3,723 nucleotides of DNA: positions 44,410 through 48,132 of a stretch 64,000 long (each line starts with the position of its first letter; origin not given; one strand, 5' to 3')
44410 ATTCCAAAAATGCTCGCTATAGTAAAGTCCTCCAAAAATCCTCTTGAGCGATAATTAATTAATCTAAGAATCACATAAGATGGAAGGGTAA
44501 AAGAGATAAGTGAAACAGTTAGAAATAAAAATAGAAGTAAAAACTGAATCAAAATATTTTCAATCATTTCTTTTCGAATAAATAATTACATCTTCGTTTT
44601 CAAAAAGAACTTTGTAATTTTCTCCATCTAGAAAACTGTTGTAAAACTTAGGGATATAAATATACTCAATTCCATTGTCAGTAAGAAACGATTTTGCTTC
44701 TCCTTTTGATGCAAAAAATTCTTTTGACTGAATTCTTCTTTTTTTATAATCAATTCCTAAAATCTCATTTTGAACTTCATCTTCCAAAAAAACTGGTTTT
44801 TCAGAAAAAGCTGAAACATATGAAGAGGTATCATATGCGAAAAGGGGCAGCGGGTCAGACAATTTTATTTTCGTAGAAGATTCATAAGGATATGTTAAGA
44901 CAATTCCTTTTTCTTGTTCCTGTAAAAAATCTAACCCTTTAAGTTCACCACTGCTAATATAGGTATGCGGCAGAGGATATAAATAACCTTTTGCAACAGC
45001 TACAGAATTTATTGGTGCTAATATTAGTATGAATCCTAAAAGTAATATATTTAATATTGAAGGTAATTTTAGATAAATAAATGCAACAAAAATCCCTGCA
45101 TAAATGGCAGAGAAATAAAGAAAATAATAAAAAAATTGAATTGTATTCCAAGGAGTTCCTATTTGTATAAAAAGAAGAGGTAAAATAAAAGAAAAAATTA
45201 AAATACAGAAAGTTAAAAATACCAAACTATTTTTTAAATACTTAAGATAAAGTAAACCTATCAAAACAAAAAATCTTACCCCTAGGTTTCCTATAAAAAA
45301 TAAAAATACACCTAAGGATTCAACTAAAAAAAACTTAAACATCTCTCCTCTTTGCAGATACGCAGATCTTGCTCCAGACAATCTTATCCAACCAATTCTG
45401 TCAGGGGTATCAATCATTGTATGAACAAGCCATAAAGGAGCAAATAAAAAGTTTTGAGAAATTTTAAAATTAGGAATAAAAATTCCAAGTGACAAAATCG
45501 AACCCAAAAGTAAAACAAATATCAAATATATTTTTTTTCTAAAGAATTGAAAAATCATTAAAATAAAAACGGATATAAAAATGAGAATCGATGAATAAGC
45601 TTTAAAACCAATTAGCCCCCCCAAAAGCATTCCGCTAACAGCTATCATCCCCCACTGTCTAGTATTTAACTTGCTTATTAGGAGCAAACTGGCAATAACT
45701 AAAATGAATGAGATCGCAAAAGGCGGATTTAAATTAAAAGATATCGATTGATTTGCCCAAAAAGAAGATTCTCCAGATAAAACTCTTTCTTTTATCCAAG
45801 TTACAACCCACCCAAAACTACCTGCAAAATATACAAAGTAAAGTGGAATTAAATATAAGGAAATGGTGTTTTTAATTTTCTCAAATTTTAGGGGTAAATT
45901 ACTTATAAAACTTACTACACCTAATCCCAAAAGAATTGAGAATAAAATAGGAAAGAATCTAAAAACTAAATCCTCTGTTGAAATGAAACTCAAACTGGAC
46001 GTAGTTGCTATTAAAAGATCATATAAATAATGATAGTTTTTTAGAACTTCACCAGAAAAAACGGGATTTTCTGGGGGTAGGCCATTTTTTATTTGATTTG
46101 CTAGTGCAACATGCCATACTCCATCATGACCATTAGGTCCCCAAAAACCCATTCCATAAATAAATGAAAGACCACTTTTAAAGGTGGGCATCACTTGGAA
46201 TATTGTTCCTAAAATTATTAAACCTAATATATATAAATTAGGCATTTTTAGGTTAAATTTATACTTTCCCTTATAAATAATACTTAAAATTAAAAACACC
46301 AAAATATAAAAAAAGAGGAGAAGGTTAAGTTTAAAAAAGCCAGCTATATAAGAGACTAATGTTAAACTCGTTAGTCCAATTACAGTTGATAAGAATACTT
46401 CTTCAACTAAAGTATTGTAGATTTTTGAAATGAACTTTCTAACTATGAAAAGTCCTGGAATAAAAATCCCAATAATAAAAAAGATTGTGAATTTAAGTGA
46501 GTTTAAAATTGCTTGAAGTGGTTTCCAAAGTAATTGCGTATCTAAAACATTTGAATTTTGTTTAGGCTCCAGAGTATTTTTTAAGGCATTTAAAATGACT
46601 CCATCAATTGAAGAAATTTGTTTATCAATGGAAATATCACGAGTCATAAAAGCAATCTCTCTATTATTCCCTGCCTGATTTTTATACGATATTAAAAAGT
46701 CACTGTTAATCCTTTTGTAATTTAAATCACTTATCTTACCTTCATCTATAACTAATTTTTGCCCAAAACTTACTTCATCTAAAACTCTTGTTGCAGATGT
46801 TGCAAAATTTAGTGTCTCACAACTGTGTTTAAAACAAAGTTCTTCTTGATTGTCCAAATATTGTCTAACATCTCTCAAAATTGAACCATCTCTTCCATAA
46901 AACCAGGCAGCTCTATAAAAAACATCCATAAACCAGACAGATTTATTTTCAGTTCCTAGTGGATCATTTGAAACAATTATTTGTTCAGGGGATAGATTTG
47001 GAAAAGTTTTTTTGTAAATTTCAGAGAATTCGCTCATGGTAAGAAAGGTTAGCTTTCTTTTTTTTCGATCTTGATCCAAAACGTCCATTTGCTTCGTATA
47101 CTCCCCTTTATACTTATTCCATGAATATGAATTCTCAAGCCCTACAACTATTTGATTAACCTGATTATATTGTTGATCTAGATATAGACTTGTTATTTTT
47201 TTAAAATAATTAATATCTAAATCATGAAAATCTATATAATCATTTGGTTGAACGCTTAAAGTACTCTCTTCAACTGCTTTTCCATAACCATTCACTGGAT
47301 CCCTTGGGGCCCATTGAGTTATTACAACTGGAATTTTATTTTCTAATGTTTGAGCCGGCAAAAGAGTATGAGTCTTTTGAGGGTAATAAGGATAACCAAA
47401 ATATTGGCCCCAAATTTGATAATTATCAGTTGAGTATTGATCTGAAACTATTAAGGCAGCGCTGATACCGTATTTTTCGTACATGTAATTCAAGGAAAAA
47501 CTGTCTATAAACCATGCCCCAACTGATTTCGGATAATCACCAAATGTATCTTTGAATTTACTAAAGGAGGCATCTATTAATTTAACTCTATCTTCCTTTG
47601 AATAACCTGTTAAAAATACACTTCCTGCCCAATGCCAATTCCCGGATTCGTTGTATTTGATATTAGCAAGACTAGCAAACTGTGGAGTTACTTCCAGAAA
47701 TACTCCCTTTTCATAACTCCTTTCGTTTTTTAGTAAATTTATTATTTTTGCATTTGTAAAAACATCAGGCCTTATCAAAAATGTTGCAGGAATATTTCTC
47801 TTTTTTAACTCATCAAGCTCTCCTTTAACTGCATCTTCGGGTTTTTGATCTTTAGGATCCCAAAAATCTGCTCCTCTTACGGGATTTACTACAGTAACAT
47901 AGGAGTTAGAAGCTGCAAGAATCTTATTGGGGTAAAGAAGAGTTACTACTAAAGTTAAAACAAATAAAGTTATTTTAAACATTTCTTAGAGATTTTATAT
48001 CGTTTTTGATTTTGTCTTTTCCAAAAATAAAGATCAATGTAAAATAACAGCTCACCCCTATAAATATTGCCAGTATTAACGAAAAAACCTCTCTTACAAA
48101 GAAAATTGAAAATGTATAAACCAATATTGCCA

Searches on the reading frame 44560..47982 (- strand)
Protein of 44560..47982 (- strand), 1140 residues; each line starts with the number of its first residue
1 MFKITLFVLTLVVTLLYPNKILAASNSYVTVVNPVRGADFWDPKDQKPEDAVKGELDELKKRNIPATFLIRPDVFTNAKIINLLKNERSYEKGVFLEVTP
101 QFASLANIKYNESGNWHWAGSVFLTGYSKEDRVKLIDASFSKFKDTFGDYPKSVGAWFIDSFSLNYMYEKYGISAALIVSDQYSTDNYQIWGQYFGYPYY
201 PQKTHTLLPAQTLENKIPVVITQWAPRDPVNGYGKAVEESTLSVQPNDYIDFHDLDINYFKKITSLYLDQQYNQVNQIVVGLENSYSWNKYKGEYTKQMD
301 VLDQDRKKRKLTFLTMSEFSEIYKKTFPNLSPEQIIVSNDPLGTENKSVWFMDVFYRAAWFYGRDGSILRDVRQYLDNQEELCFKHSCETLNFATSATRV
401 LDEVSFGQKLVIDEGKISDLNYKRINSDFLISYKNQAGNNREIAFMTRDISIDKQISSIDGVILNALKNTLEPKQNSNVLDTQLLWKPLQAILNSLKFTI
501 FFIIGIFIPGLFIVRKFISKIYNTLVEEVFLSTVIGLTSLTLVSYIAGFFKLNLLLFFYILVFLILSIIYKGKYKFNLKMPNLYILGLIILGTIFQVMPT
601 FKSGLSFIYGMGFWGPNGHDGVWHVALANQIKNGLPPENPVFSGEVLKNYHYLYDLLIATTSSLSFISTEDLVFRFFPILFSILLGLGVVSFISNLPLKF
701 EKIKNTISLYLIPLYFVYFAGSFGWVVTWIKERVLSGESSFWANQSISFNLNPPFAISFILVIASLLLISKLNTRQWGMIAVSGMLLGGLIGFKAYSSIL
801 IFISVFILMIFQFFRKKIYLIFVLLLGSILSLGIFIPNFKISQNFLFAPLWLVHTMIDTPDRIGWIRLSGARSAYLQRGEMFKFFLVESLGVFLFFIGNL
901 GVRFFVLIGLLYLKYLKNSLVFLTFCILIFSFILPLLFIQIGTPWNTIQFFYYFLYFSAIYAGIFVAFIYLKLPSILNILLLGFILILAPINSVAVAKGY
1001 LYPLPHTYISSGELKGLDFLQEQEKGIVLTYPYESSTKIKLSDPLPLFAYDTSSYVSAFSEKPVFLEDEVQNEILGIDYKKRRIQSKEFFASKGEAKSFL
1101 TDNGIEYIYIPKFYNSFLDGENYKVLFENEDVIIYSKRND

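Call 4: search_protein_families(library=pfam, proteins=[window:44560-47982:-], max_evalue=1)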
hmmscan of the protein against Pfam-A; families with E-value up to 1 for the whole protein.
window:44560-47982:- (1140 aa): 0 families
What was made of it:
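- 44983..46521 (-): 1140-aa protein, residues 488-1000: polytopic membrane core of about 13 helices with GT-C glycosyltransferase fold. Invariant loop motif G610.G612.WG615....D620..WH624. No Pfam hit (call 4).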

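Call 5: search_protein_families(library=ncbifam, proteins=[window:44560-47982:-], max_evalue=1)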
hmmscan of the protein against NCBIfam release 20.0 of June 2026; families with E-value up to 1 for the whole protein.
window:44560-47982:- (1140 aa): 0 families

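Call 38: find_homologous_proteins(query=window:44560-47982:-)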
Query window:44560-47982:- (1140 aa): 406 proteins with E <= 0.001 among 8000 candidates; the best 120 are listed.
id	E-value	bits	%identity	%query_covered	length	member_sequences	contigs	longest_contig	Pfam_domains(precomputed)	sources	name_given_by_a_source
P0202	0.0e+0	2551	100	100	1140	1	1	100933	PF12979.14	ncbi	-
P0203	0.0e+0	2034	77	100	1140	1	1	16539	PF12979.14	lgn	-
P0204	0.0e+0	1875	72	98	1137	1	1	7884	PF12979.14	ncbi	-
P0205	0.0e+0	1384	55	100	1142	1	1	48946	PF12979.14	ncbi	-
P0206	0.0e+0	1325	52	100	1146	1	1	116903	-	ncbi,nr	ncbi:hypothetical protein HY025_00075 [Candidatus Daviesbacteria bacterium]|nr:hypothetical protein 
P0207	0.0e+0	1243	50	98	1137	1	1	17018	-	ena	-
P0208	0.0e+0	1239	51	100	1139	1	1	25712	PF12979.14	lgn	-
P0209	0.0e+0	1239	50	99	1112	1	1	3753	-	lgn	-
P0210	0.0e+0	1237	52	100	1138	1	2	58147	PF12979.14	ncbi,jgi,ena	-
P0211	0.0e+0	1237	49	100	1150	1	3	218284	PF12979.14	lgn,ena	-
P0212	0.0e+0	1237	51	98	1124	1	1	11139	-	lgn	-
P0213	0.0e+0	1235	50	100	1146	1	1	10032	-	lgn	-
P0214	0.0e+0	1234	50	100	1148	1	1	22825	-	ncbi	-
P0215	0.0e+0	1234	51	98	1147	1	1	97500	-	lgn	-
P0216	0.0e+0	1234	49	98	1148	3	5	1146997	-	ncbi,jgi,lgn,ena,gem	jgi:hypothetical protein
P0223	0.0e+0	1230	50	99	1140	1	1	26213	-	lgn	-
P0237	0.0e+0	1222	50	100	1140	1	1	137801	-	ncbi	-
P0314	0.0e+0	1187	49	98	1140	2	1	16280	-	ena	-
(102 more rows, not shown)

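Call 43: search_solved_structures(query=A3, max_evalue=1)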
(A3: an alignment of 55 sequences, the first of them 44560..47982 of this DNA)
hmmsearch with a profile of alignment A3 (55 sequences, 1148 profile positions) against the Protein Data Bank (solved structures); distinct sequences matched with E-value up to 1: 2.
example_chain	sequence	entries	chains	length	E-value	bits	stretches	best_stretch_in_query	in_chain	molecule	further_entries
3lm3_A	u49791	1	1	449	0.059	14.6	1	148-222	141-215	uncharacterized protein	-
5guh_A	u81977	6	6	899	0.99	10.6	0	1068-1127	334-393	PIWI | Piwi-like protein Siwi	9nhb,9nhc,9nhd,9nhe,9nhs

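Call 51: find_encoding_contigs(protein=P0216, flank=8000, max_places=1)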
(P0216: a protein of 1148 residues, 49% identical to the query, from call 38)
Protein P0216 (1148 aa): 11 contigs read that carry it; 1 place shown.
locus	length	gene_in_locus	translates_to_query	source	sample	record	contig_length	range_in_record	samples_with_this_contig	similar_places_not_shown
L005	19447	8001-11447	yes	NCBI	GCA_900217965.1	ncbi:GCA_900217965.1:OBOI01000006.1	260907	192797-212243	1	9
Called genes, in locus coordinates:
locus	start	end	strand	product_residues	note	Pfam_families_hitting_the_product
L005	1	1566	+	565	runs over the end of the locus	PF09586:YfhO (weak), PF10131:PTPS_related (weak)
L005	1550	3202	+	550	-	PF10131:PTPS_related, PF13231:PMT_2 (weak)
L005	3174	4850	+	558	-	PF10131:PTPS_related (weak)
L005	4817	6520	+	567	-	PF10131:PTPS_related (weak)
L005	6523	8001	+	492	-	PF01943:Polysacc_synt, PF13440:Polysacc_synt_3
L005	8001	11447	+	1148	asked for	-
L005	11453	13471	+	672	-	-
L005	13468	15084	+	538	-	PF13231:PMT_2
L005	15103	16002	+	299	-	PF00535:Glycos_transf_2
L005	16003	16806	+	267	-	PF00535:Glycos_transf_2, PF10111:Glyco_tranf_2_2 (weak)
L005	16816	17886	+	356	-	PF00534:Glycos_transf_1, PF13692:Glyco_trans_1_4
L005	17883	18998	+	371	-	PF06728:PIG-U (weak)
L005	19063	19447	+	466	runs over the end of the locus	PF13231:PMT_2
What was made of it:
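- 42579..44567 (-): 662-aa paralog of the GT-C core plus C-terminal domain; it lacks the DUF3863-like domain. The same neighbour is present in L005 (call 51).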

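Call 52: find_encoding_contigs(protein=P0202, flank=3000, max_places=1)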
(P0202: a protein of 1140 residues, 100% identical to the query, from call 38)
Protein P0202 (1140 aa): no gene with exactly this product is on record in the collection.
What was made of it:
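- Tried and rejected: The encoding-contig index had no record for P0202 (call 52).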

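Call 53: predict_structure(alignment_id=A3)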
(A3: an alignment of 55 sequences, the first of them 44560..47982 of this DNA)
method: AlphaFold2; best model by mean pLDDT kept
length: 1140 residues; sequences in the alignment: 55
mean_pLDDT: 86.3   pTM: 0.77
mean pLDDT of the five models: 86.3, 85.1, 84.7, 82.7, 82.0
residues with pLDDT >= 90: 558; 70-90: 468; 50-70: 100; < 50: 14
segments of 3 or more residues with pLDDT < 50: 18-23, 475-477
pLDDT, mean of each block of 10 residues (from residue 1): 85 69 71 92 86 95 96 94 91 95 94 74 87 96 96 93 96 91 56 86 93 95 92 74 89 90 94 93 91 96 92 96 94 95 92 95 90 89 72 67 83 90 92 91 95 91 78 53 86 94 95 85 85 96 92 90 88 64 88 88 89 78 90 83 82 92 94 94 95 83 71 87 72 71 69 90 95 87 95 91 95 89 95 86 77 82 76 83 90 77 69 76 92 89 80 88 86 85 80 75 83 95 93 79 83 87 86 80 88 79 92 84 89 85
secondary structure, 60 per line:
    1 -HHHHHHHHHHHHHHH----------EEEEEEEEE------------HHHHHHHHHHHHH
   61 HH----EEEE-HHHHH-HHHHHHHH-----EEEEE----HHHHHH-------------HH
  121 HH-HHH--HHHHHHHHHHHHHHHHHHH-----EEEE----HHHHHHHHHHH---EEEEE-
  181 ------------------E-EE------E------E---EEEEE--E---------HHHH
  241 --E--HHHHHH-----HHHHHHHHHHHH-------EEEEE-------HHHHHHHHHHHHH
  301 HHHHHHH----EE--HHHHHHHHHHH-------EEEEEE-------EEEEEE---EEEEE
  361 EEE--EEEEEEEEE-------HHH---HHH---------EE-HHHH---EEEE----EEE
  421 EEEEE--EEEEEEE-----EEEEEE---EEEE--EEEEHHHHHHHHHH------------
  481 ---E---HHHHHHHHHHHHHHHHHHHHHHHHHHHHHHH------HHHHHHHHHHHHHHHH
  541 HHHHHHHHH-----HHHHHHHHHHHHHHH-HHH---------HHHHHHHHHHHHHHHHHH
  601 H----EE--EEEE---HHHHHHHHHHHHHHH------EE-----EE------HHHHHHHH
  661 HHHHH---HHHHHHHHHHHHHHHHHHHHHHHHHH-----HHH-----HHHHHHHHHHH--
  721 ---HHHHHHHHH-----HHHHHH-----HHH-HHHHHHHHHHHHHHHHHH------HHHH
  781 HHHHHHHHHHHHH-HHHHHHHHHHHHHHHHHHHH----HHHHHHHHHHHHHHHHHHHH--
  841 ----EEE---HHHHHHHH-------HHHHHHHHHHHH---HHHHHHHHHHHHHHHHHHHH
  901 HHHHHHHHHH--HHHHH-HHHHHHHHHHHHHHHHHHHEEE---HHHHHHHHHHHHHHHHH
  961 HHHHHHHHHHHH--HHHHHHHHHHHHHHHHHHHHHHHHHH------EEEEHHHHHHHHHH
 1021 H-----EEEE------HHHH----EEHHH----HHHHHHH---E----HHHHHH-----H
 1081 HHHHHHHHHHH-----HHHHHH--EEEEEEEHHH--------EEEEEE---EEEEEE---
elements in order (helices of 4 or more, strands of 3 or more residues): H2-16 E27-35 H48-62 E67-70 H72-76 H78-85 E91-95 H100-105 H119-122 H129-147 E153-156 H161-171 E175-179 E220-224 H237-240 H246-251 H257-268 E276-280 H288-307 H316-326 E334-339 E347-352 E356-363 E366-374 H403-406 E410-413 E418-425 E428-434 E440-445 E449-452 E455-458 H459-468 H488-518 H525-549 H555-569 H583-601 E610-613 H617-631 H653-665 H669-694 H708-718 H724-732 H738-743 H753-770 H777-793 H795-814 H819-838 E845-847 H851-858 H866-877 H881-910 H913-917 H919-937 E938-940 H944-972 H975-1000 E1007-1010 H1011-1021 E1027-1030 H1037-1040 H1054-1060 H1069-1074 H1080-1091 H1097-1102 E1105-1111 E1123-1128 E1132-1137
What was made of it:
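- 46573..47907 (-): 1140-aa protein, residues 26-470: second copy of the DUF3863/DUF3864-like barrel plus sandwich. All family-invariant residues are kept: E97, Q182, D186, W224, R227, S243, Q245, E283. AF2 (call 53).
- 44983..46521 (-): AF2 pLDDT 86 (call 53).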

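Call 55: fold_search(model_id=the predicted structure, library=pdb)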
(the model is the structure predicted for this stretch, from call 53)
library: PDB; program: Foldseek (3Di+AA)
matches with E <= 10: 503; with E <= 0.001: 7
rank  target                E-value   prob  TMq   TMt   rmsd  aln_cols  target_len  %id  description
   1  3lm3                  4.0e-10  1.00  0.25  0.61   5.3       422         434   16  Crystal structure of a putative glycoside hydrolase/deacetylase (bdi_3119) from parabacteroides distasonis at 1.44 A res (released 2010-02-16)
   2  3qbu_A                2.8e-05  1.00  0.18  0.64   7.0       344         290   13  Crystal structure of putative peptidoglycan deactelyase (HP0310) from Helicobacter pylori (released 2011-05-25)
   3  6gxc_A                4.2e-05  1.00  0.27  0.40  14.8       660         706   12  Bacterial oligosaccharyltransferase PglB in complex with an inhibitory peptide and a reactive lipid-linked oligosaccha (released 2018-11-14)
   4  3rce_A                4.4e-05  1.00  0.27  0.41  15.3       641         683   14  Bacterial oligosaccharyltransferase PglB (released 2011-06-15)
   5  5ogl_A                6.5e-05  1.00  0.27  0.41  14.8       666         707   12  Structure of bacterial oligosaccharyltransferase PglB in complex with an acceptor peptide and an lipid-linked oligosac (released 2017-10-25)
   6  1k1x_A                7.3e-04  1.00  0.15  0.25  21.4       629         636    8  Crystal structure of 4-alpha-glucanotransferase from thermococcus litoralis (released 2003-06-17)
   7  3rxz_C                9.4e-04  1.00  0.16  0.54   9.1       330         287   12  Crystal structure of putative polysaccharide deacetylase from Mycobacterium smegmatis (released 2011-06-22)
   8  1z7a_A                1.1e-03  1.00  0.17  0.55   6.5       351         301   11  Crystal structure of probable Polysaccharide deacetylase from Pseudomonas aeruginosa PAO1 (released 2005-05-10)
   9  3cl6_A                1.3e-03  1.00  0.17  0.55   6.9       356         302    9  Crystal structure of Puue Allantoinase (released 2008-06-10)
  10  3s6o_A                1.4e-03  1.00  0.17  0.56   6.6       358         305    9  Crystal structure of a Polysaccharide deacetylase family protein from Burkholderia pseudomallei (released 2011-06-15)
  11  3s6o_C                1.6e-03  1.00  0.18  0.56   6.6       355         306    9  Crystal structure of a Polysaccharide deacetylase family protein from Burkholderia pseudomallei (released 2011-06-15)
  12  1z7a_C                1.7e-03  1.00  0.16  0.52   9.2       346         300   11  Crystal structure of probable Polysaccharide deacetylase from Pseudomonas aeruginosa PAO1 (released 2005-05-10)
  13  3rxz_A                1.8e-03  1.00  0.16  0.54   9.3       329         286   12  Crystal structure of putative polysaccharide deacetylase from Mycobacterium smegmatis (released 2011-06-22)
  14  1z7a_F                1.9e-03  1.00  0.17  0.54   6.4       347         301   12  Crystal structure of probable Polysaccharide deacetylase from Pseudomonas aeruginosa PAO1 (released 2005-05-10)
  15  3rxz_B                2.4e-03  1.00  0.17  0.58   7.5       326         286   12  Crystal structure of putative polysaccharide deacetylase from Mycobacterium smegmatis (released 2011-06-22)
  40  6hm9                  1.2e-01  1.00  0.14  0.48   5.9       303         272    8  Crystal structure of a BA3943 mutant,a CE4 family pseudoenzyme with restored enzymatic activity. (released 2019-10-09)
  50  7bkf                  1.7e-01  0.99  0.13  0.44   6.1       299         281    8  Crystal structure of WT BA3943, a CE4 family pseudoenzyme from Bacillus Anthracis (released 2021-05-19)
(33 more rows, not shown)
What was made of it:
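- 46573..47907 (-): Foldseek to 3lm3 E 4e-10 (call 55).
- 44983..46521 (-): Foldseek to PglB 6gxc/3rce/5ogl E 4e-5 over 640-666 columns, AftA 7e-3, AftD 9e-3 (call 55).
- On GT-C glycosyltransferases (membrane part of the 1140-aa protein and the 662-aa paralog): Fold met: PglB E 4e-5, AftA, AftD (call 55).
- Closest known: GT-C glycosyltransferases PglB, AftA and AftD. Same: A 13-helix membrane core plus a C-terminal soluble domain: Foldseek E 4e-5 to 9e-3 over more than 640 columns (call 55).
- The 1140-aa protein carries a GT-C core (PglB E 4e-5, AftA, AftD; call 55). CE4 pseudo-enzymes exist in the same superfamily (BA3943, 7bkf/6hm9, appear in the hit list of call 55). The fused GT-C core is itself the obvious candidate for transfer from the lipid carrier (call 55).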

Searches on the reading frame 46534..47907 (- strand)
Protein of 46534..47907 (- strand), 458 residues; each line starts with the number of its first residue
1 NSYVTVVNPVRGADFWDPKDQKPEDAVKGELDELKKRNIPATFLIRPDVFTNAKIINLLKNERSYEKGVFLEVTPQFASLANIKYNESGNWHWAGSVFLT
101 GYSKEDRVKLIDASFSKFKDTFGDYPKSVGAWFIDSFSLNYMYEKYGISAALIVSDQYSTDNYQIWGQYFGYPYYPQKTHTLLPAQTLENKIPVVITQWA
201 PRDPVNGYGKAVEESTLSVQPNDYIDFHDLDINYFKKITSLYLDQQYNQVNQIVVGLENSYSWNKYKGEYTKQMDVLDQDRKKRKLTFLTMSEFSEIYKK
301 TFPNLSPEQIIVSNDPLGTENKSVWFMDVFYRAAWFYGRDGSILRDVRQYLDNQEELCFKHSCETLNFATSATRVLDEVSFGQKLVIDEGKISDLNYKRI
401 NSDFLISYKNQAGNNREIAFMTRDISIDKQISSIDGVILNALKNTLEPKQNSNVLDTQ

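Call 8: search_solved_structures(query=window:46534-47907:-, max_evalue=10, show_alignments=2)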
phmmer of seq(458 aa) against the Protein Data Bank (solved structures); distinct sequences matched with E-value up to 10: 3.
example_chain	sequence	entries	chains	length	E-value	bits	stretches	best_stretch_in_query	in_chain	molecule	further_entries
3lm3_A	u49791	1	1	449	0.055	15.7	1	123-193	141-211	uncharacterized protein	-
4uj7_A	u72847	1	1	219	0.44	12.7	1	383-446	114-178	SURFACE LAYER PROTEIN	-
4uj8_A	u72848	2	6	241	0.61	12.3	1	383-446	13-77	SURFACE LAYER PROTEIN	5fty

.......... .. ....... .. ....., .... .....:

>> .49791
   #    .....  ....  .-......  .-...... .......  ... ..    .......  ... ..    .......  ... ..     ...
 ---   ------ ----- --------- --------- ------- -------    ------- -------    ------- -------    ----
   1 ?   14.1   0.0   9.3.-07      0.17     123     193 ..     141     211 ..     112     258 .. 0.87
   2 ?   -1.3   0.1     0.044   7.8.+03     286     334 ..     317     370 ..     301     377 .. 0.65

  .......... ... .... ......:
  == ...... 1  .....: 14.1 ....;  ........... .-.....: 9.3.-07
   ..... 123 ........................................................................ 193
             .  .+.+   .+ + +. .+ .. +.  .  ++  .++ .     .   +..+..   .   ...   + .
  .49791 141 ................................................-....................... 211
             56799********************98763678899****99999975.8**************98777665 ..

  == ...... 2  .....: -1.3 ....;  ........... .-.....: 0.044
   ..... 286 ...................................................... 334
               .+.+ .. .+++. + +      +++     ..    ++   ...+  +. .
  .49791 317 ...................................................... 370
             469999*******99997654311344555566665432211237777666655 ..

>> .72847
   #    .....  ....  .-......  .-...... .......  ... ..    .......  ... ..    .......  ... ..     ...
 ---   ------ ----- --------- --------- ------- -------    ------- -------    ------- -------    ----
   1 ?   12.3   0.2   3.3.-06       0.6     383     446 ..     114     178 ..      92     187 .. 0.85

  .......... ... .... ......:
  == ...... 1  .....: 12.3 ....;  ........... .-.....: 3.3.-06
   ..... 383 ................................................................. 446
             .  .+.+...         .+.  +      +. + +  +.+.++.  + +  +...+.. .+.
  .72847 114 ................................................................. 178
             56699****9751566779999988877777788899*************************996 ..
